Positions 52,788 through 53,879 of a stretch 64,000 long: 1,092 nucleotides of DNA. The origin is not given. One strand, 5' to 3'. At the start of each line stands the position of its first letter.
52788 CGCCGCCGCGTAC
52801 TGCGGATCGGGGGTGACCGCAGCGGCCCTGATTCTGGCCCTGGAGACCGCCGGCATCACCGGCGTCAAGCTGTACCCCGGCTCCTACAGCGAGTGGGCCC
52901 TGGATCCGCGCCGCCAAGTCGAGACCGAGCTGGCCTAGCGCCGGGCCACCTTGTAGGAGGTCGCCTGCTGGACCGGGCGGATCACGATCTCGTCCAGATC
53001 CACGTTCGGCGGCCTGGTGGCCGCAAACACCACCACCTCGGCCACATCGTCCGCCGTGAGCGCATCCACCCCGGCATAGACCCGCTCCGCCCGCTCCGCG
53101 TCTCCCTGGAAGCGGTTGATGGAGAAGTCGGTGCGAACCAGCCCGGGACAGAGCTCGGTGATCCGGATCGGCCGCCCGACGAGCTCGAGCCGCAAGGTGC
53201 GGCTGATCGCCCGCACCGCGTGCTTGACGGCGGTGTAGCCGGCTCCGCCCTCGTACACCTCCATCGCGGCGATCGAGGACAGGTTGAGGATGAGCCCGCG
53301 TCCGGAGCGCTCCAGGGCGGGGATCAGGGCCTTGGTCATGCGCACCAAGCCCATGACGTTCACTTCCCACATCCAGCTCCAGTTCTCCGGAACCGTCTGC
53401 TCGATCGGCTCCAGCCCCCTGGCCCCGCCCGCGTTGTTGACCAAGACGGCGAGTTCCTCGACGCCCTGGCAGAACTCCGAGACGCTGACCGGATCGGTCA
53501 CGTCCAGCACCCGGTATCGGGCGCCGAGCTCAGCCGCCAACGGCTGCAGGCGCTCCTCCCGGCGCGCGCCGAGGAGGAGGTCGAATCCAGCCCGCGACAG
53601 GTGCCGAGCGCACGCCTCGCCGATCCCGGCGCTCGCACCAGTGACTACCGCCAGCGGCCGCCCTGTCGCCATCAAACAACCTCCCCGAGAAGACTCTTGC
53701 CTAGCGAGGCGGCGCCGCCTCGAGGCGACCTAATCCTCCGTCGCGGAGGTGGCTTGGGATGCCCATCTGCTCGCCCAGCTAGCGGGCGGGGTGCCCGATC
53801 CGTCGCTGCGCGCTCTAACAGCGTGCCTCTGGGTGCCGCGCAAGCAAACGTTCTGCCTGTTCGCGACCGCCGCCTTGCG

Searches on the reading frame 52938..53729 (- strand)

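Call 61: search_protein_families(library=pfam, proteins=[window:52938-53729:-], max_evalue=0.001)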
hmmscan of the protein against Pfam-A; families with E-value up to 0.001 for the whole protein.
window:52938-53729:- (264 aa): 5 families
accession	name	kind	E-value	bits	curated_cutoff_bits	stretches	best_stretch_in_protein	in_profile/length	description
PF00106.31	adh_short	-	3.5e-41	141.3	26.6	1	27-207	3-191/195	short chain dehydrogenase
PF13561.12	adh_short_C2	-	1.9e-34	119.7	27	1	31-237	1-217/236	Enoyl-(Acyl carrier protein) reductase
PF13460.12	NAD_binding_10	-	6.4e-09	36.4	27.2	1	31-238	1-182/184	NAD(P)H-binding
PF01370.27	Epimerase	-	1.4e-05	25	20.9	1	28-122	2-97/240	NAD dependent epimerase/dehydratase family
PF08659.16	KR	-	2.9e-05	24.5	22.6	1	28-177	4-161/180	KR domain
